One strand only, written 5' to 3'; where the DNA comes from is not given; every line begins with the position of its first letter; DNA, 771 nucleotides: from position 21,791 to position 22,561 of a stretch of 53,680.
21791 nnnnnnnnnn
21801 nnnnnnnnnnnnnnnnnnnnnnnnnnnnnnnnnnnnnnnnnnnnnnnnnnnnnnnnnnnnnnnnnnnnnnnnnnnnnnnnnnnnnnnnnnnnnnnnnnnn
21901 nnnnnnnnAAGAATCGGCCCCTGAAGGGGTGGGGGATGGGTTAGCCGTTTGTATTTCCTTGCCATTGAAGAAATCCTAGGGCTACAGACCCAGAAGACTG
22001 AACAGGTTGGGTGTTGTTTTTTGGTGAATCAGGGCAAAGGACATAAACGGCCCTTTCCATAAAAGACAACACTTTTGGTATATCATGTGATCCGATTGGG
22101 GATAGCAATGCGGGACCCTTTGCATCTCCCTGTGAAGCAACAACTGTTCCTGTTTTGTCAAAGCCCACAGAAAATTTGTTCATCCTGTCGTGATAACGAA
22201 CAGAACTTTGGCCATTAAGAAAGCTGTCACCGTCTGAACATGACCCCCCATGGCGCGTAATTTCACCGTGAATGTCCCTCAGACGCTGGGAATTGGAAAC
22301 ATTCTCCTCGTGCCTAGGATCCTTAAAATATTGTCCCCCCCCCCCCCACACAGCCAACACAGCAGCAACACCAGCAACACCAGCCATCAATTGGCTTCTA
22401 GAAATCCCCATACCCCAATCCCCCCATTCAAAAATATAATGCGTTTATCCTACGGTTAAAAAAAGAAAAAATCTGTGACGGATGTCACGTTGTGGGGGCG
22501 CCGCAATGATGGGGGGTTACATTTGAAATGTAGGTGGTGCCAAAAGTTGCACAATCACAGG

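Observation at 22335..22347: G13 homopolymer in the 5' coding region of a secreted-protein gene, a candidate slipped-strand phase-variation switch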

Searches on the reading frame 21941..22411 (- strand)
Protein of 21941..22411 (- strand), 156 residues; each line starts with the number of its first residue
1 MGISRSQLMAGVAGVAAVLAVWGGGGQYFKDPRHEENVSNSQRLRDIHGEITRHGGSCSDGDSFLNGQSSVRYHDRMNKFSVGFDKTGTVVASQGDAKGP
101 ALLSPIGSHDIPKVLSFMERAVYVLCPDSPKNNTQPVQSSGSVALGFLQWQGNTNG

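Call 5: search_protein_families(library=pfam, proteins=[window:21941-22411:-], max_evalue=1)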
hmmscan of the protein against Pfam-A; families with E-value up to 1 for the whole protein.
window:21941-22411:- (156 aa): 0 families

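Call 6: search_protein_families(library=ncbifam, proteins=[window:21941-22411:-], max_evalue=1)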
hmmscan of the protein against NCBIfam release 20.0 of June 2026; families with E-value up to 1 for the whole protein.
window:21941-22411:- (156 aa): 1 family
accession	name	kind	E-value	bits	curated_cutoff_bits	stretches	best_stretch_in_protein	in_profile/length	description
NF033755.1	gliding_CglE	equivalog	0.11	12.4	70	1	63-95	126-158/172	adventurous gliding motility protein CglE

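Call 7: find_homologous_proteins(query=window:21941-22411:-, max_evalue=0.01)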
Query window:21941-22411:- (156 aa): 11 proteins with E <= 0.01 among 133 candidates.
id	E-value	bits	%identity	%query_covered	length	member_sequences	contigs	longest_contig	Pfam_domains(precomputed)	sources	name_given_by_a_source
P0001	3.4e-100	350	100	100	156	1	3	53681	-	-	-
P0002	8.1e-54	200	63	100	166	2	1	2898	-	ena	-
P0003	2.0e-48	182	65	83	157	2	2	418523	-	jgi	jgi:hypothetical protein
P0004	1.9e-40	156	58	83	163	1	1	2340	-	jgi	jgi:hypothetical protein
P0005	1.9e-37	146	58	85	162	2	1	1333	-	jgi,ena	jgi:hypothetical protein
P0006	5.6e-35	138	58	72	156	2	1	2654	-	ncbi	-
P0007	5.6e-24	103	49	100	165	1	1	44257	-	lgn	-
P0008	2.2e-22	98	50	83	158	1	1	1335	-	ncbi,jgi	jgi:hypothetical protein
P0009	5.3e-11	61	37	99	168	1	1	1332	-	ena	-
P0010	1.0e-8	53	58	29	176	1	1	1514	-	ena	-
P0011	3.4e-4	38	54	33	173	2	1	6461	-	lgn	-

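Call 10: find_related_loci(query=A1, collection=genome_contigs, flank=4000)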
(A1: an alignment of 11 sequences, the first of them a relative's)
Query A1 (156 aa) in genome_contigs; peptide patterns used: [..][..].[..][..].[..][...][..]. (x = any residue, [..] = any of these).
21 stretches matched a pattern; 1 encode a relative of the query (tblastn E <= 1e-3); 1 distinct loci.
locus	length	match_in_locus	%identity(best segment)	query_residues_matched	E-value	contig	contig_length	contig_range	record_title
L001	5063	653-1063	40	23-156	2e-15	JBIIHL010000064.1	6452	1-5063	MAG: Alphaproteobacteria bacterium isolate ME2001-08-13pf_3300042453_group1_bin102 Rohwer_bin2066_scaffold_18101_c1, who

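Call 11: find_encoding_contigs(protein=P0001, flank=3000, max_places=6)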
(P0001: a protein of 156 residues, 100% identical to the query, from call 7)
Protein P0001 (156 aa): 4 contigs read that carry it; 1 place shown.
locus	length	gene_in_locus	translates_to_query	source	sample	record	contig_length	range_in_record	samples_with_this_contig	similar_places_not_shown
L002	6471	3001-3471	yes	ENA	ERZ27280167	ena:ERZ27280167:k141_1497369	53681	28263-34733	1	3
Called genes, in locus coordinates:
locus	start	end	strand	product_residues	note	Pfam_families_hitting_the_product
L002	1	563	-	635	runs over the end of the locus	PF02705:K_trans, PF22776:K_trans_C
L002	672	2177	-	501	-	PF00772:DnaB, PF03796:DnaB_C, PF13481:AAA_25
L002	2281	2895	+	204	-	-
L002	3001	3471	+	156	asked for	-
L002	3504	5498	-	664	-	PF17764:PriA_3primeBD, PF00270:DEAD, PF04851:ResIII, PF00271:Helicase_C (faint), PF18319:Zn_ribbon_PriA, PF18074:PriA_C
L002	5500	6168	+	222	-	PF00923:TAL_FSA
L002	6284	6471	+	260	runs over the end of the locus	PF00535:Glycos_transf_2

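Call 12: find_encoding_contigs(protein=P0003, flank=3000, max_places=6)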
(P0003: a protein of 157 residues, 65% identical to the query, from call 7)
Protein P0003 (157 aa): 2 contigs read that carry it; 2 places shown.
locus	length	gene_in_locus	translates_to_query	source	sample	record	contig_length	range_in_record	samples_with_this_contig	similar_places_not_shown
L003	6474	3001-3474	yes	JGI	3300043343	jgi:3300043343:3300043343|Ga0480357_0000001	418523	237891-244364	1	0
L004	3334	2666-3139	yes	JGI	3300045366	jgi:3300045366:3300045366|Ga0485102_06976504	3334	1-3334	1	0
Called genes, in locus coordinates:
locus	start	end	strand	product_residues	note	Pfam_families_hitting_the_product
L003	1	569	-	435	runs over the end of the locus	PF00202:Aminotran_3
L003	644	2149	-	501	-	PF00772:DnaB, PF03796:DnaB_C, PF13481:AAA_25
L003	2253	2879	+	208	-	-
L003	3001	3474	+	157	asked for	-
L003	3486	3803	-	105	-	PF21716:dnstrm_HI1420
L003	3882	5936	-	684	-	PF17764:PriA_3primeBD, PF04851:ResIII, PF00270:DEAD, PF00271:Helicase_C (faint), PF18319:Zn_ribbon_PriA (weak), PF18074:PriA_C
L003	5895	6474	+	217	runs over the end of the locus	PF00923:TAL_FSA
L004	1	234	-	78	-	?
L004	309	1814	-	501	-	PF00772:DnaB, PF03796:DnaB_C, PF13481:AAA_25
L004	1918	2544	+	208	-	-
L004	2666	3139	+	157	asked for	-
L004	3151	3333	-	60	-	?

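Call 13: find_encoding_contigs(protein=P0007, flank=3000, max_places=6)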
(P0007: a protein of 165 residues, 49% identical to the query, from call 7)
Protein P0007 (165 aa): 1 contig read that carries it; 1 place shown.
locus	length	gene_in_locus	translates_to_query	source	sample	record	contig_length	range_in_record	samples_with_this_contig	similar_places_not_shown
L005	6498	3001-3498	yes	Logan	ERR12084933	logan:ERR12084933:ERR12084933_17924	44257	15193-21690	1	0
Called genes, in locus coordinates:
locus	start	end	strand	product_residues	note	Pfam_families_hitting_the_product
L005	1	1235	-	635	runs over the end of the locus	PF02705:K_trans, PF22776:K_trans_C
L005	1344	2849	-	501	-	PF00772:DnaB, PF03796:DnaB_C, PF13481:AAA_25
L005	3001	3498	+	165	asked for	-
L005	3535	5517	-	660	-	PF17764:PriA_3primeBD, PF00270:DEAD, PF04851:ResIII, PF00271:Helicase_C (faint), PF18319:Zn_ribbon_PriA, PF18074:PriA_C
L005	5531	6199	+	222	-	PF00923:TAL_FSA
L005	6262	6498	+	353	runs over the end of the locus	-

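Call 15: find_encoding_contigs(protein=P0004, flank=1500, max_places=6)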
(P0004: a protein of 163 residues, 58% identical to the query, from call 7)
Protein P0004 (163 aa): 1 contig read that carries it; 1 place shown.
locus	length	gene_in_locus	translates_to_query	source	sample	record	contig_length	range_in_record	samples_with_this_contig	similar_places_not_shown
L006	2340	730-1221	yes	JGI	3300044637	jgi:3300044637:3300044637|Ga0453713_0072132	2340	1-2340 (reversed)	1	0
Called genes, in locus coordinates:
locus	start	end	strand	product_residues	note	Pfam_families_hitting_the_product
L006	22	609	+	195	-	-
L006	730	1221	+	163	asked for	-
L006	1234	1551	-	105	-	PF21716:dnstrm_HI1420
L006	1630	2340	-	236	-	?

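Call 16: find_encoding_contigs(protein=P0005, flank=1500, max_places=6)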
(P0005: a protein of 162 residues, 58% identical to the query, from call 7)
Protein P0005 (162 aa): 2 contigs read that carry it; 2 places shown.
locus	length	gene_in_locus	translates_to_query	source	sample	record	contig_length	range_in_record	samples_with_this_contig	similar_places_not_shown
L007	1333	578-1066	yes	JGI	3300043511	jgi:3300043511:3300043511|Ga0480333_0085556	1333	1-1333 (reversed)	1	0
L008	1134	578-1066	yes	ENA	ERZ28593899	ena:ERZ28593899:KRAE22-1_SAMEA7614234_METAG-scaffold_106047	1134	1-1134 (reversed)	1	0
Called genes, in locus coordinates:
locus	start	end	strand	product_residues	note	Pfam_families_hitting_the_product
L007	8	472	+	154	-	-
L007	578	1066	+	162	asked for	-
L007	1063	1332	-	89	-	?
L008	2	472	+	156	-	?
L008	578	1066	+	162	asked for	-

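Call 17: find_encoding_contigs(protein=P0006, flank=1500, max_places=6)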
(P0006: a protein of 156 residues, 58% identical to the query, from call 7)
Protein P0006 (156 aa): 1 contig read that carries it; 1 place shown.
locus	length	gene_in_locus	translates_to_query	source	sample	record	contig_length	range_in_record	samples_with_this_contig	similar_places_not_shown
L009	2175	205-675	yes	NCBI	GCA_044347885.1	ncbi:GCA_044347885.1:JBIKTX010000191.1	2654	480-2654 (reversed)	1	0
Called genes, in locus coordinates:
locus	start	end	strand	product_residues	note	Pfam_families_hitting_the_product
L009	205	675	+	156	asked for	-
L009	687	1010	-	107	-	PF21716:dnstrm_HI1420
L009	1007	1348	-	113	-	PF05973:Gp49 (weak)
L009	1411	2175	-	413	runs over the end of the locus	?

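Call 18: find_encoding_contigs(protein=P0002, flank=1500, max_places=6)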
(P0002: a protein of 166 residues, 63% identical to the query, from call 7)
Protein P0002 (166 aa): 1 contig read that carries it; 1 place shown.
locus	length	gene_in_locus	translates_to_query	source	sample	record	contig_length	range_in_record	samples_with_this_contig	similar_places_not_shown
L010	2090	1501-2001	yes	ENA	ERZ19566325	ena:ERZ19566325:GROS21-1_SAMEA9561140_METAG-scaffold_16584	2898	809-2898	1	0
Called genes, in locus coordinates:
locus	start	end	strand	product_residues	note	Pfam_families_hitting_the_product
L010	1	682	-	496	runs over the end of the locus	?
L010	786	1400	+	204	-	-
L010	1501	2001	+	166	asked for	-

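Call 19: find_encoding_contigs(protein=P0008, flank=1500, max_places=6)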
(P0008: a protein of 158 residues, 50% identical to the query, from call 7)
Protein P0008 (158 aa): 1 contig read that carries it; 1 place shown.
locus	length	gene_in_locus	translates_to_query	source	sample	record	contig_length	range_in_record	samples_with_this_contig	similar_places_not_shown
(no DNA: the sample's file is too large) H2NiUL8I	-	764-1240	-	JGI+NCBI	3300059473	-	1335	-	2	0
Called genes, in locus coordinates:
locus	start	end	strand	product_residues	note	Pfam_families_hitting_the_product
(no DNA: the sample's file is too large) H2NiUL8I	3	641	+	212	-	?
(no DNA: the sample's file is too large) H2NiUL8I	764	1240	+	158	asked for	-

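Call 20: find_encoding_contigs(protein=P0010, flank=1500, max_places=6)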
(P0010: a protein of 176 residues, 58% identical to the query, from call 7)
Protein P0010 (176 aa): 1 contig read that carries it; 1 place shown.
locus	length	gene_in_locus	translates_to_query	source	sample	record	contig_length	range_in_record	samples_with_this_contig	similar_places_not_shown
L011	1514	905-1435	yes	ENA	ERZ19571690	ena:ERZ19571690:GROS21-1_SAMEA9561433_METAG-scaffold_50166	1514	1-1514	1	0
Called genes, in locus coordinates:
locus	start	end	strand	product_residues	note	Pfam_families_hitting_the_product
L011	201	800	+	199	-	-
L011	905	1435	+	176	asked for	-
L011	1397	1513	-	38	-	?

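Call 21: find_encoding_contigs(protein=P0011, flank=3000, max_places=6)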
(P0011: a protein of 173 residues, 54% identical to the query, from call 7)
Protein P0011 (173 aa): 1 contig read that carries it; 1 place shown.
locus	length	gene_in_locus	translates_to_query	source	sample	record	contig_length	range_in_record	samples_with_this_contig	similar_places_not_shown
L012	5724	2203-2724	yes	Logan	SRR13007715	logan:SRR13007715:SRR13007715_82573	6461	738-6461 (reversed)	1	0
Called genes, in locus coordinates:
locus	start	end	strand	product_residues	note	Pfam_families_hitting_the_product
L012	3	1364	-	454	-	?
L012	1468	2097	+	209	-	-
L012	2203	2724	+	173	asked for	-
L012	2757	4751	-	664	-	PF17764:PriA_3primeBD, PF00270:DEAD, PF04851:ResIII, PF00271:Helicase_C (faint), PF18319:Zn_ribbon_PriA (weak), PF18074:PriA_C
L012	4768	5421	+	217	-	PF00923:TAL_FSA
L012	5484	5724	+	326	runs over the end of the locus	?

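Call 22: find_encoding_contigs(protein=P0009, flank=1500, max_places=6)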
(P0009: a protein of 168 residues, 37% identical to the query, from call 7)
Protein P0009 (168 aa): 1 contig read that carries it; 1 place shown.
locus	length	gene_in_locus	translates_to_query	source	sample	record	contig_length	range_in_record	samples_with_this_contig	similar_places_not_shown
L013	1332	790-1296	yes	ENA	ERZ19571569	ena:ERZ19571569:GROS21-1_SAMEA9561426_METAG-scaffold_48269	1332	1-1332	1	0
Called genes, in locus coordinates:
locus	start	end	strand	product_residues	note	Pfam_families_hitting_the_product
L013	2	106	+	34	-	?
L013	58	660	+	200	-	-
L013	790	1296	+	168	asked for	-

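Call 37: predict_structure(alignment_id=A1)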
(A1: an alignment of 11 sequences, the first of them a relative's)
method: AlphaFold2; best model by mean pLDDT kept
length: 156 residues; sequences in the alignment: 11
mean_pLDDT: 59.5   pTM: 0.50
mean pLDDT of the five models: 59.5, 41.5, 41.1, 39.6, 38.4
residues with pLDDT >= 90: 0; 70-90: 78; 50-70: 9; < 50: 69
segments of 3 or more residues with pLDDT < 50: 1-37, 99-102, 129-156
pLDDT, mean of each block of 10 residues (from residue 1): 39 41 36 49 81 81 74 77 80 64 68 79 70 35 33 34
secondary structure, 60 per line:
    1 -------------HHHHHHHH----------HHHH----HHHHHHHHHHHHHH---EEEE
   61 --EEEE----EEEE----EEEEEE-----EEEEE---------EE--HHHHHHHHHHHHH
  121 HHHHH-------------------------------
elements in order: H14-21 H32-35 H40-53 E57-60 E63-66 E71-74 E79-84 E90-94 H108-125

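Call 40: fold_search(model_id=the predicted structure, library=pdb)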
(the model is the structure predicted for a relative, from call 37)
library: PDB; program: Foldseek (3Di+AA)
matches with E <= 10: 324; with E <= 0.001: 0
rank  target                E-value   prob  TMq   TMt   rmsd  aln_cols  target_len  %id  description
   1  3imo_A                1.1e-01  0.38  0.23  0.29   8.6       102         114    9  Structure from the mobile metagenome of Vibrio cholerae. Integron cassette protein VCH_CASS14 (released 2009-08-25)
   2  3imo_D                1.3e-01  0.35  0.24  0.30   8.6       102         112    8  Structure from the mobile metagenome of Vibrio cholerae. Integron cassette protein VCH_CASS14 (released 2009-08-25)
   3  1omo_A                1.5e-01  0.18  0.18  0.10  12.8       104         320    9  alanine dehydrogenase dimer w/bound NAD (archaeal) (released 2004-07-06)
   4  3rsm                  2.8e-01  0.41  0.27  0.12   6.2        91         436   13  Crystal structure of S108C mutant of PMM/PGM (released 2012-02-29)
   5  3q6a_E                2.8e-01  0.15  0.20  0.23   9.1       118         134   12  X-ray crystal structure of the protein SSP2350 from Staphylococcus saprophyticus, Northeast structural genomics consor (released 2011-04-06)
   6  1x7d_A                3.4e-01  0.06  0.12  0.07  11.0        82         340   11  Crystal Structure Analysis of Ornithine Cyclodeaminase Complexed with NAD and ornithine to 1.6 Angstroms (released 2004-11-09)
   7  3imo_C                3.6e-01  0.20  0.25  0.33  10.6       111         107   11  Structure from the mobile metagenome of Vibrio cholerae. Integron cassette protein VCH_CASS14 (released 2009-08-25)
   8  4il8                  4.1e-01  0.35  0.28  0.12   7.0        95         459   14  Crystal structure of an H329A mutant of p. aeruginosa PMM/PGM (released 2013-08-14)
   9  4z3u_D                4.6e-01  0.06  0.12  0.09  15.8       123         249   11  PRV nuclear egress complex (released 2015-11-11)
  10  4hhd_B                4.9e-01  0.06  0.14  0.15  13.5        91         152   12  2.75 Angstrom resolution crystal structure of the A. thaliana LOV2 domain with an extended N-terminal A' helix (cryo d (released 2013-10-09)
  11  1wqa_A                6.3e-01  0.21  0.24  0.10   7.1        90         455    9  Crystal Structure of Pyrococcus horikoshii phosphomannomutase/phosphoglucomutase complexed with Mg2+ (released 2005-10-04)
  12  8ow1_O                6.3e-01  0.15  0.22  0.16   8.4        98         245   15  Cryo-EM structure of the yeast Inner kinetochore bound to a CENP-A nucleosome. (released 2023-08-09)
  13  3imo_B                7.1e-01  0.13  0.22  0.29   8.9        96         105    8  Structure from the mobile metagenome of Vibrio cholerae. Integron cassette protein VCH_CASS14 (released 2009-08-25)
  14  5n9j_A                7.5e-01  0.28  0.30  0.10   6.3        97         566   16  Core Mediator of transcriptional regulation (released 2017-05-17)
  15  6jsx_A                8.5e-01  0.11  0.19  0.34  10.9        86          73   12  Structure of a flagellin protein, HpFlaG (released 2020-04-08)
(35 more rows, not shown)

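Call 42: search_protein_representatives(alignment_id=A1)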
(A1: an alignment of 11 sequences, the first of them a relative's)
Query: 11 sequences, 165 profile positions. Proteins with E-value up to 0.001 (for the whole library): 17; up to 1e-10: 11; up to 1e-30: 5. The best 17 are listed.
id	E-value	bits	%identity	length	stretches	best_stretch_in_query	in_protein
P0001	8.0e-66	237.3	-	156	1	1-165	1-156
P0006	3.2e-63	228.8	-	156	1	9-165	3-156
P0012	1.0e-40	155.6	-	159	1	31-163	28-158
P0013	2.1e-37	144.9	-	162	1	1-165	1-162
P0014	1.9e-35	138.5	-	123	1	42-165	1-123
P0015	4.1e-25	104.9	-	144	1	9-119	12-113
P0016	1.9e-19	86.4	-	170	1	1-165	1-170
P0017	2.0e-19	86.4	-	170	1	1-165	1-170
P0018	1.9e-17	80.0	-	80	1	87-165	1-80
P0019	7.6e-17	78.0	-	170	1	1-165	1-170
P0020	6.5e-12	62.0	-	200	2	112-165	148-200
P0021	3.4e-09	53.1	-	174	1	36-165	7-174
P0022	2.7e-07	46.9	-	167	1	105-164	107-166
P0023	9.5e-07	45.2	-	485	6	73-100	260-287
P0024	9.9e-07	45.1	-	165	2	118-158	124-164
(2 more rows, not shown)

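Call 49: search_protein_families(library=padloc, proteins=[window:21941-22411:-, P0020, P0017, P0010], max_evalue=0.1)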
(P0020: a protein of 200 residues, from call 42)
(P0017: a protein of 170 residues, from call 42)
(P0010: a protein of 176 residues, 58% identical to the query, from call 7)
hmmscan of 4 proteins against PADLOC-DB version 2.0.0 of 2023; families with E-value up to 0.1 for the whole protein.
window:21941-22411:- (156 aa): 0 families

P0020 (200 aa): 0 families

P0017 (170 aa): 0 families

P0010 (176 aa): 0 families

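Call 50: search_protein_families(library=phrogs, proteins=[window:21941-22411:-, P0020, P0017, P0010], max_evalue=0.1)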
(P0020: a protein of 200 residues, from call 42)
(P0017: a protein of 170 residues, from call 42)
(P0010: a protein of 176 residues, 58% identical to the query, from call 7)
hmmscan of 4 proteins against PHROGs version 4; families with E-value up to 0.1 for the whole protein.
window:21941-22411:- (156 aa): 0 families

P0020 (200 aa): 0 families

P0017 (170 aa): 4 families
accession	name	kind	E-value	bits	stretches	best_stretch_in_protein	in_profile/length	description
phrog_739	-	lysis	0.0011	20.2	1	7-49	8-49/122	Rz-like spanin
phrog_7793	-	unknown function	0.029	15.4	1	9-39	10-40/47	-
phrog_29018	-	unknown function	0.078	12.4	1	41-91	514-563/694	-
phrog_214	-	lysis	0.1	13.5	0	8-47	12-51/176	Rz-like spanin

P0010 (176 aa): 0 families

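Call 51: find_homologous_proteins(query=A3, max_evalue=0.001)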
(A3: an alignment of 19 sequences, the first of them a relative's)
Query A3 (19 sequences) (156 aa, profile of the alignment): 20 proteins with E <= 0.001 among 7358 candidates.
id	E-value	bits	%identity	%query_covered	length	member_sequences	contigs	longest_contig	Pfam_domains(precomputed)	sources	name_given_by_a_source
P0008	7.2e-54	200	50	83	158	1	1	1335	-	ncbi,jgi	jgi:hypothetical protein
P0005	6.5e-53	197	58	85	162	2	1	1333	-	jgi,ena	jgi:hypothetical protein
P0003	1.7e-49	186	65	83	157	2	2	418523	-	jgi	jgi:hypothetical protein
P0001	1.4e-48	183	100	100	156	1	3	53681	-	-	-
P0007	9.5e-48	180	49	100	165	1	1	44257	-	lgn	-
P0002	2.1e-47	179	63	100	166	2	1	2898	-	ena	-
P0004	4.2e-45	172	58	83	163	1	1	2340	-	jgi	jgi:hypothetical protein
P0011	1.9e-44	169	54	33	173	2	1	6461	-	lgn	-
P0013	4.3e-44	168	46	81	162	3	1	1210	-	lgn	-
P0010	2.8e-43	166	58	29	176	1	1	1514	-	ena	-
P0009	1.1e-41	161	37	99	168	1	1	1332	-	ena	-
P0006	7.4e-39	151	58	72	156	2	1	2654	-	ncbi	-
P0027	2.6e-38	150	45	81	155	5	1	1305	-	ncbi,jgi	jgi:hypothetical protein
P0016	6.6e-36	142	38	29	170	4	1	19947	-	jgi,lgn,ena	jgi:hypothetical protein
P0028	4.0e-31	126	31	100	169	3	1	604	-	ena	-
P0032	4.7e-24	103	55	12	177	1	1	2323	-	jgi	jgi:hypothetical protein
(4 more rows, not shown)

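Call 53: find_encoding_contigs(protein=P0032, flank=1500, max_places=6)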
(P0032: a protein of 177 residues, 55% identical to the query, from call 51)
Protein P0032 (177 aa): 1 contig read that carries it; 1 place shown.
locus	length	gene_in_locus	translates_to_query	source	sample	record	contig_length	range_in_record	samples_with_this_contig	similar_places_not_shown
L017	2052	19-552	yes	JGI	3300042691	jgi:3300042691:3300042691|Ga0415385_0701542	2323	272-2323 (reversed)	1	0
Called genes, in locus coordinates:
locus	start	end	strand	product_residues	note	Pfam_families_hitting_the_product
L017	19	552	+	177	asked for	-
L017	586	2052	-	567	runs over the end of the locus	PF04851:ResIII, PF00270:DEAD, PF00271:Helicase_C (faint), PF18319:Zn_ribbon_PriA, PF18074:PriA_C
